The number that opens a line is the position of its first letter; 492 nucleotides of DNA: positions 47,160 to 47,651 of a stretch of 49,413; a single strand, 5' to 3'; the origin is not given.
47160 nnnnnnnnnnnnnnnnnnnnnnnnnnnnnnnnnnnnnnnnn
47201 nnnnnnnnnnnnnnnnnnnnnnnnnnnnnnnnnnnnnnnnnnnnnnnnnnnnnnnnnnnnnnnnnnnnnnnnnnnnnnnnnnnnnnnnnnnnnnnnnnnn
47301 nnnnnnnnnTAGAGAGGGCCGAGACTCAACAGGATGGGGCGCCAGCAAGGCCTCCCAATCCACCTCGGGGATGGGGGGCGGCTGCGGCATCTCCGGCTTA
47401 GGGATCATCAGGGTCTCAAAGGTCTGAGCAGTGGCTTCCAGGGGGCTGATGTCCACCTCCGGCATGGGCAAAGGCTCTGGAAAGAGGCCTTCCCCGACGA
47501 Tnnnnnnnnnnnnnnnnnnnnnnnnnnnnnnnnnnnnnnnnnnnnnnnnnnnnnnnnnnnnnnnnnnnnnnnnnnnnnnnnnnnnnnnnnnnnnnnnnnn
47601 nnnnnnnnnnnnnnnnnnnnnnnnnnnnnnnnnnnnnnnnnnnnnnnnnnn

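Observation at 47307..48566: Free-standing bacterial pseudokinase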

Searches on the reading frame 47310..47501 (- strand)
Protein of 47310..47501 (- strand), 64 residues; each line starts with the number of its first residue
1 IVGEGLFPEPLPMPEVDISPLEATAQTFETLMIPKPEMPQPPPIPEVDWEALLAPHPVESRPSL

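Call 76: find_homologous_proteins(query=A5, max_evalue=0.01)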
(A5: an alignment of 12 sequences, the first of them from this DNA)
Query A5 (12 sequences) (64 aa, profile of the alignment): 50 proteins with E <= 0.01 among 859 candidates.
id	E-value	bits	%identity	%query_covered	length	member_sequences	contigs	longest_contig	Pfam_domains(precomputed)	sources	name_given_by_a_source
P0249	7.5e-23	98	35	80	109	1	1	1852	-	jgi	jgi:hypothetical protein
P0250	6.1e-22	95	41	80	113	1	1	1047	-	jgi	-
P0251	1.6e-21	94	-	-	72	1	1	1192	-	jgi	jgi:hypothetical protein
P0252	5.0e-21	92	38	80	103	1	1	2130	-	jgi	jgi:hypothetical protein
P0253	5.0e-21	92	39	80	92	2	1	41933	-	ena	-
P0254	1.0e-20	91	40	83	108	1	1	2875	-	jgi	jgi:hypothetical protein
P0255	3.1e-20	89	43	83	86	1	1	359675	-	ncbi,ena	-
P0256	4.5e-20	89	32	83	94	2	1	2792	-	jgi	jgi:hypothetical protein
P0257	4.5e-20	89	39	80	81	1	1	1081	-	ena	-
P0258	5.3e-20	89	-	-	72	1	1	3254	-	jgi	jgi:hypothetical protein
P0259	1.3e-19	87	44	91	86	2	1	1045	-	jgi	jgi:hypothetical protein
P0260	1.4e-19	87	38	83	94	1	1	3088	-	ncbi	-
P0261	1.5e-19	87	40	80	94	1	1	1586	-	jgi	jgi:hypothetical protein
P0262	1.6e-19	87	39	80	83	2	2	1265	-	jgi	jgi:hypothetical protein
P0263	1.9e-19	87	-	-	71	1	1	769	-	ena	-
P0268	3.3e-19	86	42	81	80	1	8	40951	-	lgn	-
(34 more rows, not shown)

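Call 78: find_encoding_contigs(protein=P0255, flank=6000, max_places=2)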
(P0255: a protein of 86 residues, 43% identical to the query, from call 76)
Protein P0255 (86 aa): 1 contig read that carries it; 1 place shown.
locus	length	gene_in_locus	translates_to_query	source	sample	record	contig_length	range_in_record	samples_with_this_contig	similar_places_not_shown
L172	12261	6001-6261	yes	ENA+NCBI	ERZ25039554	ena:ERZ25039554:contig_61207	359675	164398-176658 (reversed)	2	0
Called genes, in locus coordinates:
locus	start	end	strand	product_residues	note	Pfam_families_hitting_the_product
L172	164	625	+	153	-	PF00005:ABC_tran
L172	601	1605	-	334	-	PF00291:PALP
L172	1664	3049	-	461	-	-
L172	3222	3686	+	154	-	PF20582:UPF0758_N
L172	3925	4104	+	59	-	-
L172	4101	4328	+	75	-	-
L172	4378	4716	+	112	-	PF03091:CutA1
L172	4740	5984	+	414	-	PF00069:Pkinase, PF07714:PK_Tyr_Ser-Thr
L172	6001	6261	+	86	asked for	-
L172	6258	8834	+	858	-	PF08245:Mur_ligase_M, PF02875:Mur_ligase_C, PF01168:Ala_racemase_N, PF00842:Ala_racemase_C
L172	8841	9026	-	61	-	PF02416:TatA_B_E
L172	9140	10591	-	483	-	-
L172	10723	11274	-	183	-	PF01327:Pep_deformylase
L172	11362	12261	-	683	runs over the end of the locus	PF12838:Fer4_7 (faint), PF12797:Fer4_2 (faint), PF13183:Fer4_8, PF13237:Fer4_10, PF13187:Fer4_9, PF02754:CCG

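Call 79: find_encoding_contigs(protein=P0268, flank=6000, max_places=3)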
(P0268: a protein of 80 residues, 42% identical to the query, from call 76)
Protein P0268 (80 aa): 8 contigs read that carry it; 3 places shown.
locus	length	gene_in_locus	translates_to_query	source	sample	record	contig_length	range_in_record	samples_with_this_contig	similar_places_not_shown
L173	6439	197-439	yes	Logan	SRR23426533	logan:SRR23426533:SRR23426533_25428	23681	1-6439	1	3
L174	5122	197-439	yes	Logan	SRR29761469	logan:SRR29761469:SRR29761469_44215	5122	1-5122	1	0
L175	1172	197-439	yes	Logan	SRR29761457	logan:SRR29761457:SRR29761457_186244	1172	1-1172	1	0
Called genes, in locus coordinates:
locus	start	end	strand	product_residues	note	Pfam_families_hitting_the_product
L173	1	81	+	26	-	?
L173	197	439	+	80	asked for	-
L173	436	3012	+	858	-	PF08245:Mur_ligase_M, PF02875:Mur_ligase_C, PF01168:Ala_racemase_N, PF00842:Ala_racemase_C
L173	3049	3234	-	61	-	PF02416:TatA_B_E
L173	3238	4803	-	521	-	PF13646:HEAT_2 (weak)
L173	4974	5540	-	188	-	PF01327:Pep_deformylase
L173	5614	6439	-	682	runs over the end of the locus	PF12797:Fer4_2 (weak), PF12838:Fer4_7 (faint), PF13237:Fer4_10, PF13183:Fer4_8, PF13187:Fer4_9, PF02754:CCG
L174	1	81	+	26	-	?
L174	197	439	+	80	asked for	-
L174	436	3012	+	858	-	PF08245:Mur_ligase_M, PF02875:Mur_ligase_C, PF01168:Ala_racemase_N, PF00842:Ala_racemase_C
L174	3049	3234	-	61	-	PF02416:TatA_B_E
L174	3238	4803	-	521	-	PF13646:HEAT_2 (weak)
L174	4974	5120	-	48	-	?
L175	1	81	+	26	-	?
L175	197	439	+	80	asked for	-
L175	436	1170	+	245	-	?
